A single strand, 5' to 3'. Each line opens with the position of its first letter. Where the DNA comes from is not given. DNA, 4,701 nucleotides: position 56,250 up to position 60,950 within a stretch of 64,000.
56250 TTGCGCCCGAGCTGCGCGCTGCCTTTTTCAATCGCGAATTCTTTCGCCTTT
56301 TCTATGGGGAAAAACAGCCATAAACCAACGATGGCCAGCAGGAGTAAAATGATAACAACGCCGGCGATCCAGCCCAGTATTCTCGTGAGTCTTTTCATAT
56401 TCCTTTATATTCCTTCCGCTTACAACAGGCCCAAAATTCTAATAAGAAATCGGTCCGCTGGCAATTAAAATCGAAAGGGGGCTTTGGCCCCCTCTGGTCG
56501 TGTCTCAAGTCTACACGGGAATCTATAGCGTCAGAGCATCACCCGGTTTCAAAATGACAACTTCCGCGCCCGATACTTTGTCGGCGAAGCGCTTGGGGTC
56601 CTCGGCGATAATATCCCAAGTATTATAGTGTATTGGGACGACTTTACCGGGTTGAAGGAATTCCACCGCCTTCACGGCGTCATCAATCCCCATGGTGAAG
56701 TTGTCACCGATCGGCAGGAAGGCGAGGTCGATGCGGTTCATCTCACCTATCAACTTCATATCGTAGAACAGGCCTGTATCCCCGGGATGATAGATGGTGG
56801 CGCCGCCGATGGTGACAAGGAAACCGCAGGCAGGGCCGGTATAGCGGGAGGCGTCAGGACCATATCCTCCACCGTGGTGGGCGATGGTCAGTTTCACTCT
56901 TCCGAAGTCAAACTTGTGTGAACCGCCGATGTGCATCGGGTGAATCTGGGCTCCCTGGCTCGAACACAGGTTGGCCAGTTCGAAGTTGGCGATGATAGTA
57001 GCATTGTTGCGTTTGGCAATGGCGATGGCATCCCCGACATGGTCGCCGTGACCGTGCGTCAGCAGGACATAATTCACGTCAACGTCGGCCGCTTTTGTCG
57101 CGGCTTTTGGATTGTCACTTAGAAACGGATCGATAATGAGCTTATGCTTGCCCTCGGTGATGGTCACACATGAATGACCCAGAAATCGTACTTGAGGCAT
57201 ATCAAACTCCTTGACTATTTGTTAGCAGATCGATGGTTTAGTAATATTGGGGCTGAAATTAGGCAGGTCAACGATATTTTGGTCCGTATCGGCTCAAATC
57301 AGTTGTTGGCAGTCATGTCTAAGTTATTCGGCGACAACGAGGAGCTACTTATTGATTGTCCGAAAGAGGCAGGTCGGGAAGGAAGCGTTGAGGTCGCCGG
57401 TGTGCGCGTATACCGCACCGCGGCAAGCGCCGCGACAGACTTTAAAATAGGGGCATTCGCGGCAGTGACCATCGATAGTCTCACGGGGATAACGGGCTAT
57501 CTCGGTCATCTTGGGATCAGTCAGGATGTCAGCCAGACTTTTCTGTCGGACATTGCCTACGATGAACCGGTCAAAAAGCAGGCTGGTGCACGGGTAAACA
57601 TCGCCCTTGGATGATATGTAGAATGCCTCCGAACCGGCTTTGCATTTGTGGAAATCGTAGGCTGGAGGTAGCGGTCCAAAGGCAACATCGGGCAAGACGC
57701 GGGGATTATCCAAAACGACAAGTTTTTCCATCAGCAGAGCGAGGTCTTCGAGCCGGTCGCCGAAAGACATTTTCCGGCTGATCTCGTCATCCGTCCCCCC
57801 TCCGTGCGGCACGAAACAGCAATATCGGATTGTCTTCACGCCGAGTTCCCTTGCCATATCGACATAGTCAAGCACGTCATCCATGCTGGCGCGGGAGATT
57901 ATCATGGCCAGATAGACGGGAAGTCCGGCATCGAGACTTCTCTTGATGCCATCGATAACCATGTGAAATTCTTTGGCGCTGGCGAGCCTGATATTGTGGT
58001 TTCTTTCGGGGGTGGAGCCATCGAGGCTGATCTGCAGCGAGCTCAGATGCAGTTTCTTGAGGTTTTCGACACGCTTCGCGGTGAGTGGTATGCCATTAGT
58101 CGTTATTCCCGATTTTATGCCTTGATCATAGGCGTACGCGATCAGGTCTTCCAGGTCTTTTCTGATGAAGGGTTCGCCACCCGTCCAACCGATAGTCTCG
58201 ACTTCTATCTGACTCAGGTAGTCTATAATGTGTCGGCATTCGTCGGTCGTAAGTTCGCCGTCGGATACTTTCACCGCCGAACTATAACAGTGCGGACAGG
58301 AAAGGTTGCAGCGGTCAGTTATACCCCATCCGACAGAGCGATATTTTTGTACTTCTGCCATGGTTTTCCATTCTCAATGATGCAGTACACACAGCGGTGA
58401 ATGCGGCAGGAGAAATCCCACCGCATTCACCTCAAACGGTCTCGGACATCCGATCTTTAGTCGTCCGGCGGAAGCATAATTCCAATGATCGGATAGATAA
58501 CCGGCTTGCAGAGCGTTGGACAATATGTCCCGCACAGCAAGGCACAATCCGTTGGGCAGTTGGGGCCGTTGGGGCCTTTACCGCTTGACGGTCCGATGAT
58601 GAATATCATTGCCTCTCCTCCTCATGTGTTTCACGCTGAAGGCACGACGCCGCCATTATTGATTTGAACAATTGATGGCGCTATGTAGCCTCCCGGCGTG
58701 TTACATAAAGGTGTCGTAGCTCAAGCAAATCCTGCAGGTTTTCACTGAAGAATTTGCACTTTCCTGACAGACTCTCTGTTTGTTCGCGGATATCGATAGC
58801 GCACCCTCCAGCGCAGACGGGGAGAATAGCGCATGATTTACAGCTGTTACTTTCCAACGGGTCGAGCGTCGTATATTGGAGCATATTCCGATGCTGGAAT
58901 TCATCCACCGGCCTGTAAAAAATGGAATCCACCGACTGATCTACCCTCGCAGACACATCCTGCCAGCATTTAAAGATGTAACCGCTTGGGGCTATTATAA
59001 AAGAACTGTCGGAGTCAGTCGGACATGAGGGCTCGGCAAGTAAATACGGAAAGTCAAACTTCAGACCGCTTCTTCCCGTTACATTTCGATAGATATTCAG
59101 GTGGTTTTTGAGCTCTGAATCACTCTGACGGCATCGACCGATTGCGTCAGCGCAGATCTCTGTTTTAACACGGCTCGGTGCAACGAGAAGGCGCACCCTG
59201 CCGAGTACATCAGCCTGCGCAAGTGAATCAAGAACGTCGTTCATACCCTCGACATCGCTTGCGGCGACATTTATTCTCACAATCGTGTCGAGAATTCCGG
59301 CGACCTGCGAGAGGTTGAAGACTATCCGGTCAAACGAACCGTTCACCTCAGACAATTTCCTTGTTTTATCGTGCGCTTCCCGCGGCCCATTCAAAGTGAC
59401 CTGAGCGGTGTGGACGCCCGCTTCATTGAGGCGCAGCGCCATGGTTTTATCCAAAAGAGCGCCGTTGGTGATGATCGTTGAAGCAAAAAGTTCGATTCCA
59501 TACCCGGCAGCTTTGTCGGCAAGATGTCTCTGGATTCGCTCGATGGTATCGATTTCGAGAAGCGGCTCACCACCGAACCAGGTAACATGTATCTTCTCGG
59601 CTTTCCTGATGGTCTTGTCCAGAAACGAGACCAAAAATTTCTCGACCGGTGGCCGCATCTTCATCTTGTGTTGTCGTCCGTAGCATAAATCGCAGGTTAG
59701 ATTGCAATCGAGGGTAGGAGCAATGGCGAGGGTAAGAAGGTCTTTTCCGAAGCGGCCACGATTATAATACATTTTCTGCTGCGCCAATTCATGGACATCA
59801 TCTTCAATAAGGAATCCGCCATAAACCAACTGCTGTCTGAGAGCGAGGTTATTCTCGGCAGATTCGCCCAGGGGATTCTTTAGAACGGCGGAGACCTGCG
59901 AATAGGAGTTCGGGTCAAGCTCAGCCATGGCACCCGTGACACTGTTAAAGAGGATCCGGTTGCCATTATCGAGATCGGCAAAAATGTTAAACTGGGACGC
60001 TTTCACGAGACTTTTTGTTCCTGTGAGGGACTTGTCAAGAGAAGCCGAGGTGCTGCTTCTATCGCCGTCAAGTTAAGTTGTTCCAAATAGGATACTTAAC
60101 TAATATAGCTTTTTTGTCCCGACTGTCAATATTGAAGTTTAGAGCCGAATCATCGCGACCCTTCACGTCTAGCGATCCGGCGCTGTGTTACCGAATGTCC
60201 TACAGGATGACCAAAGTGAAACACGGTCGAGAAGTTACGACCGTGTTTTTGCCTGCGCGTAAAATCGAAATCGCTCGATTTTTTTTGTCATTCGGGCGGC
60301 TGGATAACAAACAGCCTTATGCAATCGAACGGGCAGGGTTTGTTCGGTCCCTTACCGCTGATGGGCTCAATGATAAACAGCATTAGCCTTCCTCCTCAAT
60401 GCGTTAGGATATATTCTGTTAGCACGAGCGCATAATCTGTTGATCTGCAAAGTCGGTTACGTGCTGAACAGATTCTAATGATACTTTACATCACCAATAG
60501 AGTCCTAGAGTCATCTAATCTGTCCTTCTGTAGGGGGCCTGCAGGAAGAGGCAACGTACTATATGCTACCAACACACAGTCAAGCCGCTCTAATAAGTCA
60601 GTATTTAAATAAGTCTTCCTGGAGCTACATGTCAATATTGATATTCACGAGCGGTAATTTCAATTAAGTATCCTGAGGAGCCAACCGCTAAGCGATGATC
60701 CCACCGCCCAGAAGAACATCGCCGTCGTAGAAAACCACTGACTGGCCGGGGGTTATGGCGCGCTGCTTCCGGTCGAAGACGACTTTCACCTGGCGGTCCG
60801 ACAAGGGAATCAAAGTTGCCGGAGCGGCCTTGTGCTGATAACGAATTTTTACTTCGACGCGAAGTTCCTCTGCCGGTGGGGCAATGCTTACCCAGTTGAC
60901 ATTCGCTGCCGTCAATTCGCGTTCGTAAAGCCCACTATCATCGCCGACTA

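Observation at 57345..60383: Candidate new RiPP system: precursor A - rSAM(RRE)/SPASM - precursor B - rSAM/SPASM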

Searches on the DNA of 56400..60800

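Call 83: search_rna_families(source=window, start=56400, end=60800, threshold=evalue, max_evalue=0.1)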
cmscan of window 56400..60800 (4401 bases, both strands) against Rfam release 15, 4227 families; matches with E-value up to 0.1: 0.
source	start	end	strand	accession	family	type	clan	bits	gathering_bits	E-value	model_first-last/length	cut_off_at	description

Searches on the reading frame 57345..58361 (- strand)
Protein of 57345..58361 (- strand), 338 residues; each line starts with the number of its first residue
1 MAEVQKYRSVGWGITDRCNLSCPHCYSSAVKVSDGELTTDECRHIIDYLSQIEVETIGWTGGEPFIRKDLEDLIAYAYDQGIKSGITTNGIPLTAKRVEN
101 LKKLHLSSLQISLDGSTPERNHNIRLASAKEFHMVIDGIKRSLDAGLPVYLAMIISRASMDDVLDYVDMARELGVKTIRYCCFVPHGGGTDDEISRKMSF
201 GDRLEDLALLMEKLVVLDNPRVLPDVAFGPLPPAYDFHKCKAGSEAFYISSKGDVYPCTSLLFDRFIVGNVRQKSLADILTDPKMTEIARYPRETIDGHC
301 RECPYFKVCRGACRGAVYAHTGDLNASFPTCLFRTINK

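Call 3: search_protein_families(library=ncbifam, proteins=[window:57345-58361:-], max_evalue=1)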
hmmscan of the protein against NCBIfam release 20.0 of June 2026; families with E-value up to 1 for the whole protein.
window:57345-58361:- (338 aa): 91 families (the best 25 are shown)
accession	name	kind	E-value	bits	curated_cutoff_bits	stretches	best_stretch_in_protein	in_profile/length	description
TIGR04545.1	rSAM_ahbD_hemeb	equivalog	2e-49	168.8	500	2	10-194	2-189/339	heme b synthase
TIGR04347.1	pseudo_SAM_Halo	equivalog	2.6e-49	168.5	525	2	3-195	33-222/390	TIGR04347 family pseudo-SAM/SPASM protein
TIGR04546.1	rSAM_ahbC_deAc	equivalog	7.4e-45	153.4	650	2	6-214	37-243/390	12,18-didecarboxysiroheme deacetylase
TIGR03962.1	mycofact_rSAM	equivalog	1.4e-44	152.7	265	1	10-333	14-333/339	mycofactocin radical SAM maturase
NF045574.1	sacti_mat_StsB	exception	2.4e-44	151.9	625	1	6-325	94-407/466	StsB family radical SAM/SPASM domain sactipeptide maturase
TIGR04055.1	rSAM_NirJ2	equivalog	4.2e-44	151.4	500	1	10-334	2-325/326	putative heme d1 biosynthesis radical SAM protein NirJ2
TIGR04053.2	TIGR04053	equivalog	2.3e-42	145.6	395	2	10-192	10-195/366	TIGR04053 family radical SAM/SPASM domain-containing protein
TIGR04054.1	rSAM_NirJ1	equivalog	2.5e-41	141.6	650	2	9-217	37-243/387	putative heme d1 biosynthesis radical SAM protein NirJ1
NF050035.1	rSAM_WgK_link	exception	2.6e-39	135.2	650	2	12-194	13-195/367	radical SAM/SPASM peptide maturase WgkB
TIGR04051.1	rSAM_NirJ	equivalog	3.2e-38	131.6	515.45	2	10-211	4-203/354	heme d1 biosynthesis radical SAM protein NirJ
TIGR03913.1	rad_SAM_trio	equivalog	3.5e-36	124.6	591.75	2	10-192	21-201/477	GDL motif peptide-associated radical SAM/SPASM maturase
TIGR02109.1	PQQ_syn_pqqE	equivalog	3e-35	121.8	381.35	1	14-332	13-331/358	pyrroloquinoline quinone biosynthesis protein PqqE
TIGR04133.1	rSAM_w_lipo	hypoth_equivalog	6e-30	104.3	425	2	3-193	19-212/350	TIGR04133 family radical SAM/SPASM protein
TIGR02666.1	moaA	equivalog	1.4e-28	99.8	284.05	1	13-209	15-218/336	GTP 3',8-cyclase MoaA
TIGR02668.1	moaA_archaeal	equivalog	7.7e-28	97.3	325.25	1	10-185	12-188/303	GTP 3',8-cyclase MoaA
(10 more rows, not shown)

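Call 4: search_protein_families(library=pfam, proteins=[window:57345-58361:-], max_evalue=1)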
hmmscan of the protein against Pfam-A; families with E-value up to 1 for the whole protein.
window:57345-58361:- (338 aa): 3 families
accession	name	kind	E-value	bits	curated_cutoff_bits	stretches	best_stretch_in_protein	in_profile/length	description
PF04055.27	Radical_SAM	-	6.3e-25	88.7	29.5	1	14-169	3-165/166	Radical SAM superfamily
PF13186.11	SPASM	-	1.5e-13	51.3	21.5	1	240-304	1-67/67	Iron-sulfur cluster-binding domain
PF13353.11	Fer4_12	-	9.2e-07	29.7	22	1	17-124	14-124/137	4Fe-4S single cluster domain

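Call 33: search_solved_structures(query=window:57345-58361:-, max_evalue=0.001)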
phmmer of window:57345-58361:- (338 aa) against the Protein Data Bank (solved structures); distinct sequences matched with E-value up to 0.001: 18.
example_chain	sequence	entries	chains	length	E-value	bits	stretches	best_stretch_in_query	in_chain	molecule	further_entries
6efn_A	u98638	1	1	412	8.8e-18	67.9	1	14-286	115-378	Sporulation killing factor maturation protein SkfB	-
6c8v_A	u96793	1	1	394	5.9e-15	58.6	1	14-333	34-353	Coenzyme PQQ synthesis protein E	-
2fb2_A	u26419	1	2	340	2.4e-12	50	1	8-195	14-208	Molybdenum cofactor biosynthesis protein A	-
1tv7_A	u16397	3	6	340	4.2e-12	49.2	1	8-195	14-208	Molybdenum cofactor biosynthesis protein A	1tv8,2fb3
7tol_A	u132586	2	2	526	1.7e-10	43.9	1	13-117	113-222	glycerol dibiphytanyl glycerol tetraether - macrocyclic archaeol synthase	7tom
7vob_C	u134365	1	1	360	6.1e-08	35.5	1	15-147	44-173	Cytosylglucuronate decarboxylase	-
7voc_C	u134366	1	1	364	6.2e-08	35.5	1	15-147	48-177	Cytosylglucuronate decarboxylase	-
8wm2_A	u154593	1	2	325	6.4e-08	35.5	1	13-115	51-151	Fe-S radical SAM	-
5v1q_A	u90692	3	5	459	9.7e-08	34.8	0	237-314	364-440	Radical SAM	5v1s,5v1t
4k37_A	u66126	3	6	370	1.8e-07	34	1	247-315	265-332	Anaerobic sulfatase-maturating enzyme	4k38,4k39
4k36_A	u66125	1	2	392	2.2e-07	33.7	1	247-315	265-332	Anaerobic sulfatase-maturating enzyme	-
5wgg_A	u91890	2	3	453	3.6e-07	33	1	14-328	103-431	Radical SAM domain protein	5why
4m7s_A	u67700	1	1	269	9.7e-07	31.6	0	14-111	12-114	BtrN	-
4m7t_A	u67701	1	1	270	1.1e-06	31.4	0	14-111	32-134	BtrN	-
8ai3_A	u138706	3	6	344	7.2e-05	25.4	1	9-101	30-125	Putative peptide biosynthesis protein YydG | Radical SAM core domain-containing protein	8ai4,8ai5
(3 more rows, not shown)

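Call 60: find_homologous_proteins(query=window:57345-58361:-)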
Query window:57345-58361:- (338 aa): 5652 proteins with E <= 0.001 among 8000 candidates; the best 120 are listed.
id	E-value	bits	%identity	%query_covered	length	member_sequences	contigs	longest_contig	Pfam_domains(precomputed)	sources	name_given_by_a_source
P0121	1.4e-231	786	100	100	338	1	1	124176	PF13186.12,PF04055.28,PF13353.12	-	-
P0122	6.9e-184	629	79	99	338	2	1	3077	PF13186.12,PF04055.28,PF13353.12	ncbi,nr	ncbi:MAG: radical SAM protein [Candidatus Zixiibacteriota bacterium]|nr:MAG: radical SAM protein [ca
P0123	5.9e-146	504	63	99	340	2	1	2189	PF13186.12,PF04055.28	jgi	jgi:radical SAM protein with 4Fe4S-binding SPASM domain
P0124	7.2e-140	484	61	99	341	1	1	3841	PF13186.12,PF04055.28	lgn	-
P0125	1.5e-138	480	62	98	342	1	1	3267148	PF13186.12,PF04055.28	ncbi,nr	ncbi:MAG: radical SAM protein [Candidatus Zixiibacteriota bacterium]|nr:MAG: radical SAM protein [ca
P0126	3.1e-138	479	61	99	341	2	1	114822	PF13186.12,PF04055.28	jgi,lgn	-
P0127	1.1e-136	474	60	99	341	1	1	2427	PF13186.12,PF04055.28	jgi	-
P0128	7.3e-136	471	61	98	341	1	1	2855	PF13186.12,PF04055.28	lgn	-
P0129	3.7e-135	469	61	99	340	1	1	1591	PF13186.12,PF04055.28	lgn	-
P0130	1.1e-133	464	59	99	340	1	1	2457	PF13186.12,PF04055.28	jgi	-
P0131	8.9e-132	458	58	98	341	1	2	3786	PF13186.12,PF04055.28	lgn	-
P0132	2.2e-130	453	59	97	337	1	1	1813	PF13186.12,PF04055.28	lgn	-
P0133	4.2e-129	449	57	98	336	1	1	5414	PF13186.12,PF04055.28,PF13353.12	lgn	-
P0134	1.6e-128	447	58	99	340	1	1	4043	PF13186.12,PF04055.28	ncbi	-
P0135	3.2e-119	416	61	85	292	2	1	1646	PF13186.12,PF04055.28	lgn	-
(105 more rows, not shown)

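Call 79: predict_structure(alignment_id=A2)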
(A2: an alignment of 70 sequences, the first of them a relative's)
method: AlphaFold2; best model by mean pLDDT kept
length: 338 residues; sequences in the alignment: 70
mean_pLDDT: 94.7   pTM: 0.91
mean pLDDT of the five models: 94.7, 94.2, 94.2, 92.5, 92.4
residues with pLDDT >= 90: 310; 70-90: 23; 50-70: 3; < 50: 2
segments of 3 or more residues with pLDDT < 50: none
pLDDT, mean of each block of 10 residues (from residue 1): 73 95 85 92 98 97 96 98 97 96 97 98 95 98 98 97 98 98 92 94 94 94 95 92 97 97 97 98 97 94 92 96 95 90
secondary structure, 60 per line:
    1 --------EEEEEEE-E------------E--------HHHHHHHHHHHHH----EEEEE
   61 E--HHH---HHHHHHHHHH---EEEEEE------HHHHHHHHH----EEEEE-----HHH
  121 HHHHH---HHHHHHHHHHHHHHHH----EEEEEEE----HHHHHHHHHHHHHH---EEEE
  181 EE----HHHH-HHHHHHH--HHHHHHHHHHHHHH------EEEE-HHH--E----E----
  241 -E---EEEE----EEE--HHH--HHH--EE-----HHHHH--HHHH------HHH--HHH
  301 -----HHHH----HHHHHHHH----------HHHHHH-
elements in order: E9-15 H39-51 E56-61 H70-79 E83-88 H95-103 E108-112 H118-125 H129-144 E149-155 H160-173 E177-182 H187-190 H192-198 H201-214 E221-224 E246-249 E254-256 H276-280 H283-286 H306-309 H314-321 H332-337

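Call 82: fold_search(model_id=the predicted structure, library=pdb)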
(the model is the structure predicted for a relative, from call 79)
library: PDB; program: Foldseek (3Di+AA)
matches with E <= 10: 1944; with E <= 0.001: 272
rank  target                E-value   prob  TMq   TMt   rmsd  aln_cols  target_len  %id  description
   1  6c8v                  5.2e-19  1.00  0.64  0.69   5.7       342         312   20  X-ray structure of PqqE from Methylobacterium extorquens (released 2018-02-14)
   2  6efn                  5.9e-19  1.00  0.63  0.56   4.5       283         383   26  Structure of a RiPP maturase, SkfB (released 2018-10-24)
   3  5v1s_A                8.0e-16  1.00  0.77  0.62   3.9       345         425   20  Crystal structure of Streptococcus suis SuiB bound to S-adenosylmethionine (released 2017-08-30)
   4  5v1q_A                9.0e-16  1.00  0.76  0.61   4.2       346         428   20  Crystal structure of Streptococcus suis SuiB (released 2017-08-30)
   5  7vob                  1.5e-15  1.00  0.69  0.71   3.8       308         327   18  The crystal structure of a Radical SAM Enzyme BlsE involved in the Biosynthesis of Blasticidin S (released 2022-05-04)
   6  5v1q_B                2.1e-15  1.00  0.75  0.59   4.4       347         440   19  Crystal structure of Streptococcus suis SuiB (released 2017-08-30)
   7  5v1s_B                3.6e-15  1.00  0.73  0.59   4.6       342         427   19  Crystal structure of Streptococcus suis SuiB bound to S-adenosylmethionine (released 2017-08-30)
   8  5v1t_A                4.5e-15  1.00  0.76  0.60   4.2       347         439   19  Crystal structure of Streptococcus suis SuiB bound to precursor peptide SuiA (released 2017-08-30)
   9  4k38_A                4.8e-15  1.00  0.72  0.66   5.5       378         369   16  Native anSMEcpe with bound AdoMet and Kp18Cys peptide (released 2013-05-08)
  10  4k36_A                7.7e-15  1.00  0.73  0.65   5.2       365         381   16  His6 tagged anSMEcpe with bound AdoMet (released 2013-05-08)
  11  5wgg_A                8.7e-15  1.00  0.67  0.53   6.2       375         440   20  Structural Insights into Thioether Bond Formation in the Biosynthesis of Sactipeptides (released 2017-07-26)
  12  4k39_A                1.1e-14  1.00  0.71  0.67   5.1       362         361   16  Native anSMEcpe with bound AdoMet and Cp18Cys peptide (released 2013-05-08)
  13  9gmc_C                1.2e-14  1.00  0.68  0.62   6.1       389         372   16  Crystal structure of the complex formed between the radical SAM protein ChlB and the R3A mutant of ChlA (released 2025-06-25)
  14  9gm3_C                1.6e-14  1.00  0.68  0.63   6.1       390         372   16  Crystal structure of the complex formed between the radical SAM protein ChlB and the leader region of its precursor su (released 2025-06-25)
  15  4k37_A                1.7e-14  1.00  0.72  0.67   5.1       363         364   16  Native anSMEcpe with bound AdoMet (released 2013-05-08)
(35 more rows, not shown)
